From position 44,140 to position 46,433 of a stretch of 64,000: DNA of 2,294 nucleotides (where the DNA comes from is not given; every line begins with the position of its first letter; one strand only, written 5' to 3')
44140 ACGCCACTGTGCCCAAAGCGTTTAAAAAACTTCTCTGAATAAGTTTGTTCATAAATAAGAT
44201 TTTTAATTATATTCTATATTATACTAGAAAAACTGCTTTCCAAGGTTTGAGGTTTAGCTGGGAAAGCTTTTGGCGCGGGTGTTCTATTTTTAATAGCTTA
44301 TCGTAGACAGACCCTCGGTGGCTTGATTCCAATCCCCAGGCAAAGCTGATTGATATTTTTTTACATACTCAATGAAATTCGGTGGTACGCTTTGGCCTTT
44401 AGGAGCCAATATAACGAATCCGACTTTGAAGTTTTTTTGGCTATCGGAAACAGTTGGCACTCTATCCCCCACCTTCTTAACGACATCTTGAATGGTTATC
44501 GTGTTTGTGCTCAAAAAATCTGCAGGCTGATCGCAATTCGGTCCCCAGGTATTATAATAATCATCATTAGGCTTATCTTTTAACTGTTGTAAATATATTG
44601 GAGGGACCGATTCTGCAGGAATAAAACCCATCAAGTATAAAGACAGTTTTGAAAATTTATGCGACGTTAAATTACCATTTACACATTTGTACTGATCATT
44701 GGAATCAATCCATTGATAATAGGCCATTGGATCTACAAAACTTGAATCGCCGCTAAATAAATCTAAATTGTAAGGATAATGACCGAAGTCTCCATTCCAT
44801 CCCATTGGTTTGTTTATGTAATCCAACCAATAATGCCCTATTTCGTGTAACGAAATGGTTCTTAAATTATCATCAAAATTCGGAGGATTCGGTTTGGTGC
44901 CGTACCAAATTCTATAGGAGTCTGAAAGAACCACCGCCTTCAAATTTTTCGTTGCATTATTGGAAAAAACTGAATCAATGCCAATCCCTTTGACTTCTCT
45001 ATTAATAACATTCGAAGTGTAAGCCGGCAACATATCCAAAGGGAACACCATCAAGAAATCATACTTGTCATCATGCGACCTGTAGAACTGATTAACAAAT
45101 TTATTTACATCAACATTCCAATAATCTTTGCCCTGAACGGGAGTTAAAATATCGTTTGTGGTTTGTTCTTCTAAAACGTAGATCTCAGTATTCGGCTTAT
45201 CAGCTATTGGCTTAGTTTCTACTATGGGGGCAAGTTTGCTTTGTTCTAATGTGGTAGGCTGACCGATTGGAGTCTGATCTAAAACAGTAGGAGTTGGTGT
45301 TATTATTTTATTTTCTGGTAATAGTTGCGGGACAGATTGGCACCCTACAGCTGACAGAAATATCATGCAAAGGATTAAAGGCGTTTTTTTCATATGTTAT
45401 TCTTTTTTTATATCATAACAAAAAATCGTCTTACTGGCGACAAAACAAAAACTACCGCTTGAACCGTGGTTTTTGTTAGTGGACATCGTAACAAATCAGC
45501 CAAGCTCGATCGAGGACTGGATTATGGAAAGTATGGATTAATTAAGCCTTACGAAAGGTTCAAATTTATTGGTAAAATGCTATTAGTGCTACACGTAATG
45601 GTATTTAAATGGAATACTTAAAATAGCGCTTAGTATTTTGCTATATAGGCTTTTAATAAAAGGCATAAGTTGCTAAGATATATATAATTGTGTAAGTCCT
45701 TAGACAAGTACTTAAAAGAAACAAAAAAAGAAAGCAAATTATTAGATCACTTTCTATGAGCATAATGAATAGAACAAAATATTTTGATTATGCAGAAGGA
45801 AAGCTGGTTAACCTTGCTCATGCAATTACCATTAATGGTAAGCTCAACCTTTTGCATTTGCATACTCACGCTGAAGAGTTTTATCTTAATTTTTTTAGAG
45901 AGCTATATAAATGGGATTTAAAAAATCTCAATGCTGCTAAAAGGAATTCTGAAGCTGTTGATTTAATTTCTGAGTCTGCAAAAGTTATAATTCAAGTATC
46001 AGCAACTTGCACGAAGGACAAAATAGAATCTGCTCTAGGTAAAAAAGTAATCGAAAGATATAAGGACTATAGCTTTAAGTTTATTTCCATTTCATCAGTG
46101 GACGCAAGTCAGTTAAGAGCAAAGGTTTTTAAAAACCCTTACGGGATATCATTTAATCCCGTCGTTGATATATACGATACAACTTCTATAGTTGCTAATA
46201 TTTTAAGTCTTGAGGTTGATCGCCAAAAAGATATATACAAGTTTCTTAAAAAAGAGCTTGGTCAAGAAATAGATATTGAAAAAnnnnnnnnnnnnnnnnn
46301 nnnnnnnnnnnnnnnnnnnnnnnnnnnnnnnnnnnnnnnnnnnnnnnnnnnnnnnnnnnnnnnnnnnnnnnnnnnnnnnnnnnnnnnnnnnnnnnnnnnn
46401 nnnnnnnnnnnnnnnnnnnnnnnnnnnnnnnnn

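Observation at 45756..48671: AT-rich, translationally coupled three-gene operon: candidate Lamassu / ABC-3C-like defense system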

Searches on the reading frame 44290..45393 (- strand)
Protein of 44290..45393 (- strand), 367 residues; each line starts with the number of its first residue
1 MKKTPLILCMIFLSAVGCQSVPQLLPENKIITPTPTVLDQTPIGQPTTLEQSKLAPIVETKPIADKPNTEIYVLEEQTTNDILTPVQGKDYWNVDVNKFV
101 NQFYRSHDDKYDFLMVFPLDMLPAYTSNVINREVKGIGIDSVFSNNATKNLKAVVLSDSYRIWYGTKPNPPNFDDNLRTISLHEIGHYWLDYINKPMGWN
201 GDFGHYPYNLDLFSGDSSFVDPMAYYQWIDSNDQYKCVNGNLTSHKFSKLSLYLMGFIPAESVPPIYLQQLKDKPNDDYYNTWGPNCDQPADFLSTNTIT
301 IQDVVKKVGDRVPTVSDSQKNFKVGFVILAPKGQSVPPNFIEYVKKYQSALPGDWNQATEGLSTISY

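Call 51: search_protein_families(library=pfam, proteins=[window:44290-45393:-], max_evalue=0.01)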
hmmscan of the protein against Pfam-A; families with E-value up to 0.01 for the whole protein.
window:44290-45393:- (367 aa): 0 families

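Call 52: search_protein_families(library=padloc, proteins=[window:44290-45393:-], max_evalue=0.01)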
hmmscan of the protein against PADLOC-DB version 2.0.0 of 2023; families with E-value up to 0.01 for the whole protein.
window:44290-45393:- (367 aa): 0 families

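Call 81: find_related_loci(query=window:44293-45393:-, collection=metagenome_contigs, flank=8000)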
Query window:44293-45393:- (367 aa) in metagenome_contigs; peptide patterns used: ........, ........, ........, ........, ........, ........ (x = any residue, [..] = any of these).
140 stretches matched a pattern, but none encodes a relative of the query by tblastn (E <= 1e-3).

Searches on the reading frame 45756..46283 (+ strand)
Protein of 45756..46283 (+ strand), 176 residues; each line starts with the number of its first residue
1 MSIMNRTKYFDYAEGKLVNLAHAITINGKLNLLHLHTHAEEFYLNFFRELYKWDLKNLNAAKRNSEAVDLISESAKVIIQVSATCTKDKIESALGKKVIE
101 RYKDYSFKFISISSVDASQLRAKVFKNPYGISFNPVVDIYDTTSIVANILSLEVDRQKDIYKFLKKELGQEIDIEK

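Call 37: search_protein_representatives(protein=window:45756-46283:+)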
Query: 176 residues. Proteins with E-value up to 0.001 (for the whole library): 1151; up to 1e-10: 362; up to 1e-30: 66. The best 150 are listed.
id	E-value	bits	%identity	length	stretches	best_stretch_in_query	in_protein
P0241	4.1e-50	186.5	54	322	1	4-174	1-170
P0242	2.8e-48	180.5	54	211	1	4-170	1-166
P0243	4.7e-47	176.6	53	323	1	4-175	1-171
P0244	3.3e-46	173.8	54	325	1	4-171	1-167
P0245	2.2e-45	171.2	54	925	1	4-171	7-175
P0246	1.5e-44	168.5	51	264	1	5-173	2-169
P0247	2.8e-44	167.6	53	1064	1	4-171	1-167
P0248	3.0e-44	167.5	50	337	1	2-171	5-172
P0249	1.8e-43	165.0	53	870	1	4-170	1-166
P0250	2.1e-43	164.7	52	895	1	4-170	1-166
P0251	2.4e-43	164.5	50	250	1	4-171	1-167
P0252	4.8e-43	163.6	53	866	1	4-170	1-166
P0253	5.4e-43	163.4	52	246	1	6-173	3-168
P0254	2.6e-42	161.2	48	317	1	6-174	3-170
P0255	5.5e-42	160.1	48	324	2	4-176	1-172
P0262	1.3e-38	149.1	46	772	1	4-173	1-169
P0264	6.0e-38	147.0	49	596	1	4-173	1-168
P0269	4.1e-37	144.3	46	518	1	4-168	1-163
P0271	2.1e-36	141.9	52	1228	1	20-171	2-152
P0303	2.1e-31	125.7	40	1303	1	4-170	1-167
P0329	6.2e-28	114.4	42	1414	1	4-169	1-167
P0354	1.3e-25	106.9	34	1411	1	3-172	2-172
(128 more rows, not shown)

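Call 76: search_protein_families(library=pfam, proteins=[P0245, P0247, P0271, P0303, P0329, P0354, P0262, P0264, P0269], max_evalue=0.0001)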
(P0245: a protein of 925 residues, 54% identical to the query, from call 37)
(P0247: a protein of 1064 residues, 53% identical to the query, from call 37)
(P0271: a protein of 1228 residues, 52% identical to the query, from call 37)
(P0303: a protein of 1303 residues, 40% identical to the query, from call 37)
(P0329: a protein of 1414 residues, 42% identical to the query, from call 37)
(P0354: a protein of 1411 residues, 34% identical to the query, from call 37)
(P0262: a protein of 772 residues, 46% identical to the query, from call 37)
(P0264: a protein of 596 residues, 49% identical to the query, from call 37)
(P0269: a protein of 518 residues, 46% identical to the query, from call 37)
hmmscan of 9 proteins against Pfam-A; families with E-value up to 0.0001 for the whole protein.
P0245 (925 aa): 12 families
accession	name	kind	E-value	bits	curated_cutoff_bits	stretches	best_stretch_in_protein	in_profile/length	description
PF13424.12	TPR_12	-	7.5e-57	189.9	30.1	5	552-624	5-77/77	Tetratricopeptide repeat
PF13374.12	TPR_10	-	1.1e-39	133.8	27.5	1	591-632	1-42/42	Tetratricopeptide repeat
PF21941.2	SMEK_N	-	1.7e-37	128.8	27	1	15-153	1-139/140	SMEK domain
PF24885.1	TPR_NPHP3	-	1e-32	113.9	100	3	717-837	98-218/239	Nephrocystin-3 TPR domain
PF00515.34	TPR_1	-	7.8e-22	76.6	27.8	0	719-742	2-25/34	Tetratricopeptide repeat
PF13176.12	TPR_7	-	7.1e-20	69.8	27.9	0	721-747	2-28/36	Tetratricopeptide repeat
PF13181.12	TPR_8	-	5.7e-18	63.9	25.7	0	719-747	2-30/34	Tetratricopeptide repeat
PF07719.23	TPR_2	-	2.7e-17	61.8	27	0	719-742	2-25/34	Tetratricopeptide repeat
PF02810.21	SEC-C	-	4e-07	30.2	20.4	1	905-923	1-19/19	SEC-C motif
PF09986.15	DUF2225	-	2.7e-05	24.4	21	0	643-719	86-161/214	Uncharacterized protein conserved in bacteria (DUF2225)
PF24883.2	NPHP3_N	-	5.1e-05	23.9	24.8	0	256-321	93-164/164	Nephrocystin 3, N-terminal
PF13401.12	AAA_22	-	5.8e-05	23.9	27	0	211-311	3-109/130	AAA domain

P0247 (1064 aa): 25 families
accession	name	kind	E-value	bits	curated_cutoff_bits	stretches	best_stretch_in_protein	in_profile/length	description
PF00515.34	TPR_1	-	3e-70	229.8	27.8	7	826-858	2-34/34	Tetratricopeptide repeat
PF07719.23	TPR_2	-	1.2e-60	197.1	27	7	826-858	2-34/34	Tetratricopeptide repeat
PF13414.12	TPR_11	-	1.5e-55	185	26.8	5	800-838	3-41/42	TPR repeat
PF13181.12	TPR_8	-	8.5e-50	163.1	25.7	6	826-858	2-34/34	Tetratricopeptide repeat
PF13431.12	TPR_17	-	4.2e-40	133.1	24.4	4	847-880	1-34/34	Tetratricopeptide repeat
PF13424.12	TPR_12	-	2.2e-39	133.9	30.1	4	759-821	5-75/77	Tetratricopeptide repeat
PF21941.2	SMEK_N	-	3.2e-36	124.7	27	1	9-145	1-139/140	SMEK domain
PF13176.12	TPR_7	-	1.3e-33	112.6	27.9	0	827-854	1-28/36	Tetratricopeptide repeat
PF14559.12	TPR_19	-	2.5e-30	105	25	4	838-898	4-63/68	Tetratricopeptide repeat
PF13432.12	TPR_16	-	9.9e-30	103.1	32.7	3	797-858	3-64/65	Tetratricopeptide repeat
PF13174.12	TPR_6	-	1.8e-27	94.5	26.3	0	758-789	1-32/33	Tetratricopeptide repeat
PF13428.12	TPR_14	-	1.5e-26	90.6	23.5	0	861-900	3-42/44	Tetratricopeptide repeat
PF13374.12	TPR_10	-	4.9e-22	77.6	27.5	0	793-820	4-31/42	Tetratricopeptide repeat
PF23914.1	TPR_CcmH_CycH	-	3.3e-18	66.5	42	2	832-930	57-158/158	Cytochrome c-type biogenesis protein H TPR domain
PF13371.12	TPR_9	-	3.9e-14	52.9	35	0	834-895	4-65/73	Tetratricopeptide repeat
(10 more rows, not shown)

P0271 (1228 aa): 2 families
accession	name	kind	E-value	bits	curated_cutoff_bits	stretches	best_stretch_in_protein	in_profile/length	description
PF21941.2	SMEK_N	-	6.8e-36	123.6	27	1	2-131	9-140/140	SMEK domain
PF20720.3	nSTAND3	-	6e-06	26.5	27.2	1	191-266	6-74/155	Novel STAND NTPase 3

P0303 (1303 aa): 3 families
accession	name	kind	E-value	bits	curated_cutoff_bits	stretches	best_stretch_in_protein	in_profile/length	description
PF21941.2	SMEK_N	-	3.3e-32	111.7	27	1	10-146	2-139/140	SMEK domain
PF20698.3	PIN-TPR-GreABC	-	1.2e-17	64.9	27.8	1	994-1136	1-137/138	PIN domain associated with the TPR-GreAB-C-PIN system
PF13428.12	TPR_14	-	8.1e-06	26.5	23.5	0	471-506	2-37/44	Tetratricopeptide repeat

P0329 (1414 aa): 1 family
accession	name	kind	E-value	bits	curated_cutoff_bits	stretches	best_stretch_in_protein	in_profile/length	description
PF21941.2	SMEK_N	-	7.3e-34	117.1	27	1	11-147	3-139/140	SMEK domain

P0354 (1411 aa): 1 family
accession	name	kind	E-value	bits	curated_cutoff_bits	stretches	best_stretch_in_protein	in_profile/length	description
PF21941.2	SMEK_N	-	6e-34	117.3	27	1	14-148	4-138/140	SMEK domain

P0262 (772 aa): 3 families
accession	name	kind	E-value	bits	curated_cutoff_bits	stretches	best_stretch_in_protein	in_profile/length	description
PF21941.2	SMEK_N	-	7.7e-38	129.9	27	1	9-143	1-137/140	SMEK domain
PF20720.3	nSTAND3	-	2.6e-24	86.1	27.2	1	192-357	1-153/155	Novel STAND NTPase 3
PF00004.35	AAA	-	3.8e-07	31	21.2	1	212-316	2-110/131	ATPase family associated with various cellular activities (AAA)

P0264 (596 aa): 1 family
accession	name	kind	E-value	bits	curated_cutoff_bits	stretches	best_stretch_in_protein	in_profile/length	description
PF21941.2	SMEK_N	-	4.2e-38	130.8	27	1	9-144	1-139/140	SMEK domain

P0269 (518 aa): 1 family
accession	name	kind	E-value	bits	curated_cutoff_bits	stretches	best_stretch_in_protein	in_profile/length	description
PF21941.2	SMEK_N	-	1.6e-41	141.9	27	1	9-144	1-139/140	SMEK domain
